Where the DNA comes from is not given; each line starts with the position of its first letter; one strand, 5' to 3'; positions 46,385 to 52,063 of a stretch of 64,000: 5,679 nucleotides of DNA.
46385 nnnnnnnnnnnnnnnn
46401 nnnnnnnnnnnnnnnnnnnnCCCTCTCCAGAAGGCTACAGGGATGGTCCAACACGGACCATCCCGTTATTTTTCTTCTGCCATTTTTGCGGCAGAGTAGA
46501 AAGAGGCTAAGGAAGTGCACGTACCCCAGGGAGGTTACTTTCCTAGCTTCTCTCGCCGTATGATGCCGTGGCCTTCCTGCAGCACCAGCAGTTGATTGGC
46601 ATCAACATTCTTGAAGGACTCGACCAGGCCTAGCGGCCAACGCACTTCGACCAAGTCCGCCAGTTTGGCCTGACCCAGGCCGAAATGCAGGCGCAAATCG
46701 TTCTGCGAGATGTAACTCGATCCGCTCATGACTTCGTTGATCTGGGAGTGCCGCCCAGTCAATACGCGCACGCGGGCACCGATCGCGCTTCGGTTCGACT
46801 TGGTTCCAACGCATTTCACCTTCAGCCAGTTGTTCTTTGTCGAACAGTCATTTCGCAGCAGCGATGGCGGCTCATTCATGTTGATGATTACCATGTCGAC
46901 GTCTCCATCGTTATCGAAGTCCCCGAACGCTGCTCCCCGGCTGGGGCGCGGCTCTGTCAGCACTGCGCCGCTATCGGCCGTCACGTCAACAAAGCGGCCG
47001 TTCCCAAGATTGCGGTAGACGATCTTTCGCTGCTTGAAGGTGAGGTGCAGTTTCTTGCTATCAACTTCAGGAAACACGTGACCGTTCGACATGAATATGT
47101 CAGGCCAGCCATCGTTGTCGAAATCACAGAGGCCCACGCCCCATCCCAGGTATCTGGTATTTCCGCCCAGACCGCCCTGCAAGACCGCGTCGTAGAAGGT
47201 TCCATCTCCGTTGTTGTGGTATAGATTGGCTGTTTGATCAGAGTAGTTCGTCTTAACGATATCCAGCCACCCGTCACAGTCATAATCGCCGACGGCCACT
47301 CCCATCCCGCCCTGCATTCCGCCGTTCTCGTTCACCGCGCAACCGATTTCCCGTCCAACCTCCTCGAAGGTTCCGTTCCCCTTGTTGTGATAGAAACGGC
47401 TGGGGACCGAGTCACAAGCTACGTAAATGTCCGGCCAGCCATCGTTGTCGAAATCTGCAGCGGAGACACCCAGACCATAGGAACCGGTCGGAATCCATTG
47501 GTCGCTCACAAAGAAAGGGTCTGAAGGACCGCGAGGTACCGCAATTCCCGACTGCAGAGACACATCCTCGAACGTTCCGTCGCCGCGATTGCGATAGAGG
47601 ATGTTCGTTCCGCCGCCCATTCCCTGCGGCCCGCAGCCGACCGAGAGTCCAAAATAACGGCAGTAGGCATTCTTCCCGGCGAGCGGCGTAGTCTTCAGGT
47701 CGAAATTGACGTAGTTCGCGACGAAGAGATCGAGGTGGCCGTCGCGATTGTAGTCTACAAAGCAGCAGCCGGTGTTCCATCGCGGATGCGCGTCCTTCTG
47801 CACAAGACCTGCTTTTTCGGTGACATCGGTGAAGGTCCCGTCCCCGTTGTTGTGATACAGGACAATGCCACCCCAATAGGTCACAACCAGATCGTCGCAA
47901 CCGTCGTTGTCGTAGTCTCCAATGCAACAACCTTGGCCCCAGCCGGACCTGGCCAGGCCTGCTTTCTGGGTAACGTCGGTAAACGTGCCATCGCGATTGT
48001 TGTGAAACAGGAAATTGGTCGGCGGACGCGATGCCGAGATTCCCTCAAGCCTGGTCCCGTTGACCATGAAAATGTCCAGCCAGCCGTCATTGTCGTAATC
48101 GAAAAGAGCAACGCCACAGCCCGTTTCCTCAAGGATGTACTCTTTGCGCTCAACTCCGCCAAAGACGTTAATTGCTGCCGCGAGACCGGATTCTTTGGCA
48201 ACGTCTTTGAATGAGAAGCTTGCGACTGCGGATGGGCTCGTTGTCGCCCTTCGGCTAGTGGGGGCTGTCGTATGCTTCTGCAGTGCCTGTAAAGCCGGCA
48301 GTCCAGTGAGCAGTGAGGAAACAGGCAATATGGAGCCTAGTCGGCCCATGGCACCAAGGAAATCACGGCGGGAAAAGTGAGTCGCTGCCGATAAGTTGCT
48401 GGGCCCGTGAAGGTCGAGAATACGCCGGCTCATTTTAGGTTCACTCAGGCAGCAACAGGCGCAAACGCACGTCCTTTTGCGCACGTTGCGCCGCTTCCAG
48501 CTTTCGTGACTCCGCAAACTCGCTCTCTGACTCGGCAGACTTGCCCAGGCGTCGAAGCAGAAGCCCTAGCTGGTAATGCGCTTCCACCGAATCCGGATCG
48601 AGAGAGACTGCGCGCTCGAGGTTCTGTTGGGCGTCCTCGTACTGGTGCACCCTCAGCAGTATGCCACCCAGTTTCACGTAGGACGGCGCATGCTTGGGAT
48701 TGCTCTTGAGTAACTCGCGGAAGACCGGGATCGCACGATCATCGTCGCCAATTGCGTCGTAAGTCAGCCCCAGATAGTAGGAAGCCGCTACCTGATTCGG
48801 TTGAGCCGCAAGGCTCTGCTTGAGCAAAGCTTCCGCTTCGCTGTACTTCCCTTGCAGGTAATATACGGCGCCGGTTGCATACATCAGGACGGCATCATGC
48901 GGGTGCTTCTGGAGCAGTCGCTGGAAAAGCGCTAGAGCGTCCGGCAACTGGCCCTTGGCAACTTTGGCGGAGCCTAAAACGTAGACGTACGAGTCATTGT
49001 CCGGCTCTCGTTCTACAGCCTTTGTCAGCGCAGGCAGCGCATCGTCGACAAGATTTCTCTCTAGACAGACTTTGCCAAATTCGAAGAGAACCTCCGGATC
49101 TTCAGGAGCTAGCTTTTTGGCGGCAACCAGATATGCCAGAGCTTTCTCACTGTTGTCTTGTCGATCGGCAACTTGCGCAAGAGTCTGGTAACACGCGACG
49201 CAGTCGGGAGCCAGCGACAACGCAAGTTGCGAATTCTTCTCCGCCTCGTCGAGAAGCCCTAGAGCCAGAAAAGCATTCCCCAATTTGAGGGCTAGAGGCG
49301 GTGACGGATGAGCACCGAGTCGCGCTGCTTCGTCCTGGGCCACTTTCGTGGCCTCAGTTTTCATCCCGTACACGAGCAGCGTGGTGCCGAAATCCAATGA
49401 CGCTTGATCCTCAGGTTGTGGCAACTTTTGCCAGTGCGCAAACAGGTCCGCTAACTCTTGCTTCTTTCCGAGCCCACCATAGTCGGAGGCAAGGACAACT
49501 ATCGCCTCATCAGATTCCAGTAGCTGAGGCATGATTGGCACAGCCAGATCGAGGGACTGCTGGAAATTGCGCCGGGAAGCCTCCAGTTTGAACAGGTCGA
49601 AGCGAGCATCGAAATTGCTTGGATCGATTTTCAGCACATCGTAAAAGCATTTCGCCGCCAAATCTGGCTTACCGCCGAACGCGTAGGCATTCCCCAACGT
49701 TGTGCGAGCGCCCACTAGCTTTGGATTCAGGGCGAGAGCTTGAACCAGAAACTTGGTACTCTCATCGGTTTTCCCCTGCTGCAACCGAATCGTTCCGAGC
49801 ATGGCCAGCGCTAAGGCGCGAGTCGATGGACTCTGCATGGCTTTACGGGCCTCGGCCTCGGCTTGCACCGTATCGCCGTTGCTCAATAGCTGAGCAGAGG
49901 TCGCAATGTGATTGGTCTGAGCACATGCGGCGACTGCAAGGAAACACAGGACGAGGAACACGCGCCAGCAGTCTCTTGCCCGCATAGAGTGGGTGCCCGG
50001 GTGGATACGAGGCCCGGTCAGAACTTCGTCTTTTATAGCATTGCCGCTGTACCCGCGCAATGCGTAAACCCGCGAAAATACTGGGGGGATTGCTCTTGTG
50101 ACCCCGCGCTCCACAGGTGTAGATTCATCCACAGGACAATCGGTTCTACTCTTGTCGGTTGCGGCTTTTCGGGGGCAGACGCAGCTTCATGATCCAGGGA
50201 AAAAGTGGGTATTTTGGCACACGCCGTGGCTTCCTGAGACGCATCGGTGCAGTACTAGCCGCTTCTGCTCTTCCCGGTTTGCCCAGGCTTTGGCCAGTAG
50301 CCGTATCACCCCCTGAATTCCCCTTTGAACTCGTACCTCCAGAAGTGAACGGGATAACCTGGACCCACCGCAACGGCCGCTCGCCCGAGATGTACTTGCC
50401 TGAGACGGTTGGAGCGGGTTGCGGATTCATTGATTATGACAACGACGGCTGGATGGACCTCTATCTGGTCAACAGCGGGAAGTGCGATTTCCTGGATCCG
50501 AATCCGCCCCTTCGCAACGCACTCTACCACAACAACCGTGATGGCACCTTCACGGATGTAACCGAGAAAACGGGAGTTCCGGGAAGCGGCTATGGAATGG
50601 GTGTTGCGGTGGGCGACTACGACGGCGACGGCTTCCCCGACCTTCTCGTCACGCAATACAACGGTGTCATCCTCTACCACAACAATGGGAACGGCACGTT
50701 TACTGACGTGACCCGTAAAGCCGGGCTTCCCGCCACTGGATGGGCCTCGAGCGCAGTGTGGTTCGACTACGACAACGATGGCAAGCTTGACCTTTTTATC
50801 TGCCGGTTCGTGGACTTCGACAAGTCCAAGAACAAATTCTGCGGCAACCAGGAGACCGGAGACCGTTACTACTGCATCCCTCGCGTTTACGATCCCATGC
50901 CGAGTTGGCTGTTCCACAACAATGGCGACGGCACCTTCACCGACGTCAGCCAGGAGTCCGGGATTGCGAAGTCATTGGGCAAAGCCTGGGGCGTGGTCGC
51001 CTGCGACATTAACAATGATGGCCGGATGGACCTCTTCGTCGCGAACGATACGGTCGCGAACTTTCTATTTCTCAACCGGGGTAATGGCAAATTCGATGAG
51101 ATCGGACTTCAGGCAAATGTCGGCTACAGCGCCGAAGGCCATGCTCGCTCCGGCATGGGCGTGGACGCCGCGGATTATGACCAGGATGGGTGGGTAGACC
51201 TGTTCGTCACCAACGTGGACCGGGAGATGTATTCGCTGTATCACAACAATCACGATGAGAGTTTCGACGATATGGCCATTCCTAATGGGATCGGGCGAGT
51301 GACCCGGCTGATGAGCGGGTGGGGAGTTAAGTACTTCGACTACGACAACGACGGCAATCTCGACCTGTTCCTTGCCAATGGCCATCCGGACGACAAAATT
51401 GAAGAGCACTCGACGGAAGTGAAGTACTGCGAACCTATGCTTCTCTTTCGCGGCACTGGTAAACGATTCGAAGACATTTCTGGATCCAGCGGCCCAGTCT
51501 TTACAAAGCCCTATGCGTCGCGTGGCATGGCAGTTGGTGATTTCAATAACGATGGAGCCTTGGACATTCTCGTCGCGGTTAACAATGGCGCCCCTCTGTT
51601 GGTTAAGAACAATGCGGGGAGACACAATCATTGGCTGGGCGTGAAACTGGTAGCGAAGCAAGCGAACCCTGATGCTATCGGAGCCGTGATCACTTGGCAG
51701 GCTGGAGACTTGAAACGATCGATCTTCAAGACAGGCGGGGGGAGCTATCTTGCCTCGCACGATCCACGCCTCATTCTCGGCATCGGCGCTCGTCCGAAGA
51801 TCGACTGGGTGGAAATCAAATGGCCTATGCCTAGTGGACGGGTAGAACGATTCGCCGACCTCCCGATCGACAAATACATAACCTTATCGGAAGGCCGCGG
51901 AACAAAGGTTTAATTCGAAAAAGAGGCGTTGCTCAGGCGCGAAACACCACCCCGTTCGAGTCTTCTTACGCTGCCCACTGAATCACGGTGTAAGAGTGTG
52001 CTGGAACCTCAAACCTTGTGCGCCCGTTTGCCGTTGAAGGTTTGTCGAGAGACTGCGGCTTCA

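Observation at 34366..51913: SusD-less uptake super-module: LacI + giant TPR + four FG-GAP/ASPIC propellers + TonB-dependent barrel + TPR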

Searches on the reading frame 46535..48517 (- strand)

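Call 4: search_protein_families(library=pfam, proteins=[window:46535-48517:-], max_evalue=0.01)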
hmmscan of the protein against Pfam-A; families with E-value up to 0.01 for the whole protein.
window:46535-48517:- (660 aa): 3 families
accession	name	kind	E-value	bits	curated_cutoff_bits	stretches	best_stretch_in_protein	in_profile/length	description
PF13517.12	FG-GAP_3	-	1e-57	193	26.9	6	355-421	1-60/61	FG-GAP-like repeat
PF07593.17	UnbV_ASPIC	-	1e-21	77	23.4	1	578-644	1-67/68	ASPIC and UnbV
PF01839.29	FG-GAP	-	6.4e-19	67.9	22.1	2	348-367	2-21/37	FG-GAP repeat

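Call 8: search_protein_families(library=ncbifam, proteins=[window:46535-48517:-], max_evalue=0.00001)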
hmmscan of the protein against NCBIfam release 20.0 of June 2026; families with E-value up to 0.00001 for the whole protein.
window:46535-48517:- (660 aa): 0 families

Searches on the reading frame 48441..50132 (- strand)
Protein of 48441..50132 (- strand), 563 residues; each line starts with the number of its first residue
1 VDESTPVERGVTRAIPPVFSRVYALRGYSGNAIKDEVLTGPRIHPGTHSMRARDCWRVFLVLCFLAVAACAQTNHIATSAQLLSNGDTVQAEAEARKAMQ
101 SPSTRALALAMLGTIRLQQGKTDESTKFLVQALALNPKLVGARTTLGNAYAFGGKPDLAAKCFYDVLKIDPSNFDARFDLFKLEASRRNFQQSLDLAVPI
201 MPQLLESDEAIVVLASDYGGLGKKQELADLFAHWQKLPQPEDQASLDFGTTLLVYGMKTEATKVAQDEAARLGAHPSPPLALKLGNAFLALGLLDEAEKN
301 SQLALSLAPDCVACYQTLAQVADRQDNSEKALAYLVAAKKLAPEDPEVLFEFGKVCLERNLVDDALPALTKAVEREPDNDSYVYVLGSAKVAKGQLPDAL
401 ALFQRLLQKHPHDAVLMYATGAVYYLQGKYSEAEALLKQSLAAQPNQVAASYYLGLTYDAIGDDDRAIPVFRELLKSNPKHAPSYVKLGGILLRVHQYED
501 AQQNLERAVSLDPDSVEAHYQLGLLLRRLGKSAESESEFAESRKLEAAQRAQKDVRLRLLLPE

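Call 4: search_protein_families(library=pfam, proteins=[window:48441-50132:-], max_evalue=0.01)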
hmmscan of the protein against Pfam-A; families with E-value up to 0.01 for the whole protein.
window:48441-50132:- (563 aa): 32 families (the best 25 are shown)
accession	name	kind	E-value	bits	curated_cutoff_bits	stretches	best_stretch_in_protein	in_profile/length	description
PF07719.23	TPR_2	-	6.5e-40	132.4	27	4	416-446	3-33/34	Tetratricopeptide repeat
PF13431.12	TPR_17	-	7.9e-36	119.8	24.4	3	505-535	2-32/34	Tetratricopeptide repeat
PF00515.34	TPR_1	-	9.5e-35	117.5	27.8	2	145-173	6-34/34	Tetratricopeptide repeat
PF13432.12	TPR_16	-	3.1e-34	117.4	32.7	5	384-446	1-63/65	Tetratricopeptide repeat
PF13428.12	TPR_14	-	4.3e-34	113.9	23.5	2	485-523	4-42/44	Tetratricopeptide repeat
PF13181.12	TPR_8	-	2.8e-32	108.5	25.7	0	482-514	1-33/34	Tetratricopeptide repeat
PF14559.12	TPR_19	-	8.9e-32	109.7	25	3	426-486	3-62/68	Tetratricopeptide repeat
PF13424.12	TPR_12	-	2.9e-28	98.3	30.1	3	394-444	17-75/77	Tetratricopeptide repeat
PF13414.12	TPR_11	-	1.2e-27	95.8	26.8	4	497-530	9-42/42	TPR repeat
PF13371.12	TPR_9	-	4.8e-17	62.2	35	2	392-450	7-65/73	Tetratricopeptide repeat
PF23914.1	TPR_CcmH_CycH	-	1.7e-16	60.9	42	2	315-413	53-154/158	Cytochrome c-type biogenesis protein H TPR domain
PF13174.12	TPR_6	-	2.2e-16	59.7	26.3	1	450-480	2-32/33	Tetratricopeptide repeat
PF13176.12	TPR_7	-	2.5e-16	58.7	27.9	0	454-477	5-30/36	Tetratricopeptide repeat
PF12895.13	ANAPC3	-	1.4e-15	57.8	27.2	1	393-462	2-70/82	Anaphase-promoting complex, cyclosome, subunit 3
PF14561.12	TPR_20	-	1.2e-09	38.8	25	0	366-412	8-54/90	Tetratricopeptide repeat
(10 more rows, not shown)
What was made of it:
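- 48441..49985 (-): TPR_2 (514 aa from M50). Signal peptide with a lipobox-like VAAC. Pfam TPR families (call 4).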

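Call 8: search_protein_families(library=ncbifam, proteins=[window:48441-50132:-], max_evalue=0.00001)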
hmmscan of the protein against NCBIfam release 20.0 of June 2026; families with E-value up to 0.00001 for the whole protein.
window:48441-50132:- (563 aa): 30 families (the best 25 are shown)
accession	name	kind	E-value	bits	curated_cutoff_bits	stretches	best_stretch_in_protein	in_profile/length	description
NF040959.1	MamA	equivalog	9.5e-38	129.7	200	2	421-540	44-163/204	magnetosome protein MamA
TIGR02917.1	PEP_TPR_lipo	equivalog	2e-37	128.6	312.2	1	75-382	570-873/899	XrtA/PEP-CTERM system TPR-repeat protein PrsT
TIGR02521.1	type_IV_pilW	equivalog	1.9e-26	93.1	154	2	282-437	35-192/234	type IV pilus biogenesis/stability protein PilW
TIGR00540.1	TPR_hemY_coli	hypoth_equivalog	5.1e-23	81.5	142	2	345-473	260-384/385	heme biosynthesis-associated TPR protein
TIGR00990.1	3a0801s09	subfamily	3.9e-19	68.7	757.25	1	400-544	314-461/615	mitochondrial import receptor subunit TOM70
NF033920.0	C39_PA2778_fam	equivalog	3.1e-18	66.1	150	0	362-445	172-255/255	PA2778 family cysteine peptidase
TIGR02552.1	LcrH_SycD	equivalog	5.8e-18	64.9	104.8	1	437-558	7-128/136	SycD/LcrH family type III secretion system chaperone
NF033762.1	social_mot_Tgl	equivalog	1e-17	64.3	225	1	347-554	32-243/252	social motility TPR repeat lipoprotein Tgl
NF033758.1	gliding_GltE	equivalog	4.8e-17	62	225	1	452-547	226-321/411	adventurous gliding motility TPR repeat lipoprotein GltE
NF052415.1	T3SS_chap_SctY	equivalog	4.2e-15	56.2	70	0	416-508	8-103/106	type III secretion apparatus assembly chaperone SctY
NF047507.1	TPR_BatC_Lepto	exception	6.2e-15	55.3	175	0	394-482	38-130/214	TPR repeat-containing protein BatC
NF008757.0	PRK11788.1-5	equivalog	1.1e-14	54.4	363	1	363-534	52-232/388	lipopolysaccharide assembly protein LapB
NF047371.1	FlcA_CTERM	equivalog_domain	5e-14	51.7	300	1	363-436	456-529/646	periplasmic flagellar collar protein FlcA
TIGR02795.1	tol_pal_ybgF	equivalog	4.4e-13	49.9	90.1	1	422-509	10-103/119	tol-pal system protein YbgF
TIGR03939.1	PGA_TPR_OMP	equivalog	1.1e-11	43.7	366.65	0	388-451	403-466/800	poly-beta-1,6 N-acetyl-D-glucosamine export porin PgaA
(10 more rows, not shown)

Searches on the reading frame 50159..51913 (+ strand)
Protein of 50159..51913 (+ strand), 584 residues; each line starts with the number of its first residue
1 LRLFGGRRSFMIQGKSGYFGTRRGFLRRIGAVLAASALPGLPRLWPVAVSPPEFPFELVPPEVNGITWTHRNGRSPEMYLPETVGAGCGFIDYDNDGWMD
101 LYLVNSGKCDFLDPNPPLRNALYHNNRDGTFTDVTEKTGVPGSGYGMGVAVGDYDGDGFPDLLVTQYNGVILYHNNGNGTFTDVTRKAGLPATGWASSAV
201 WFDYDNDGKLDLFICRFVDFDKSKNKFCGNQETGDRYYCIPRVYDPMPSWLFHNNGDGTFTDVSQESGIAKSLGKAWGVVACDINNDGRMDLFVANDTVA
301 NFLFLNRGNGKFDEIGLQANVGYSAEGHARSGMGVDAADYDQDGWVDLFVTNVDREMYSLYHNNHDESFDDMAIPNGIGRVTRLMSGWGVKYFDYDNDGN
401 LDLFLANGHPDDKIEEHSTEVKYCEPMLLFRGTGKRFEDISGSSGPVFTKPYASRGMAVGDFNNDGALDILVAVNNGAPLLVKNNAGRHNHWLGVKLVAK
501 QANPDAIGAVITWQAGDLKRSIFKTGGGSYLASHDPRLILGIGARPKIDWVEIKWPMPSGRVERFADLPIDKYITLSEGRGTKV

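Call 4: search_protein_families(library=pfam, proteins=[window:50159-51913:+], max_evalue=0.01)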
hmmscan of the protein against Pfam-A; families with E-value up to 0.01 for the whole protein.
window:50159-51913:+ (584 aa): 3 families
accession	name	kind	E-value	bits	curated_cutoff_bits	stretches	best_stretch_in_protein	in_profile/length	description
PF13517.12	FG-GAP_3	-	4.9e-64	213.2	26.9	6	153-214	1-61/61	FG-GAP-like repeat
PF01839.29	FG-GAP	-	3.1e-17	62.5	22.1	3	146-179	2-32/37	FG-GAP repeat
PF07593.17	UnbV_ASPIC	-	9.7e-13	48.2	23.4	1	506-575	1-68/68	ASPIC and UnbV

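Call 8: search_protein_families(library=ncbifam, proteins=[window:50159-51913:+], max_evalue=0.00001)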
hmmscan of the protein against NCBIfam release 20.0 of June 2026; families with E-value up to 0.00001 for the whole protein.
window:50159-51913:+ (584 aa): 0 families
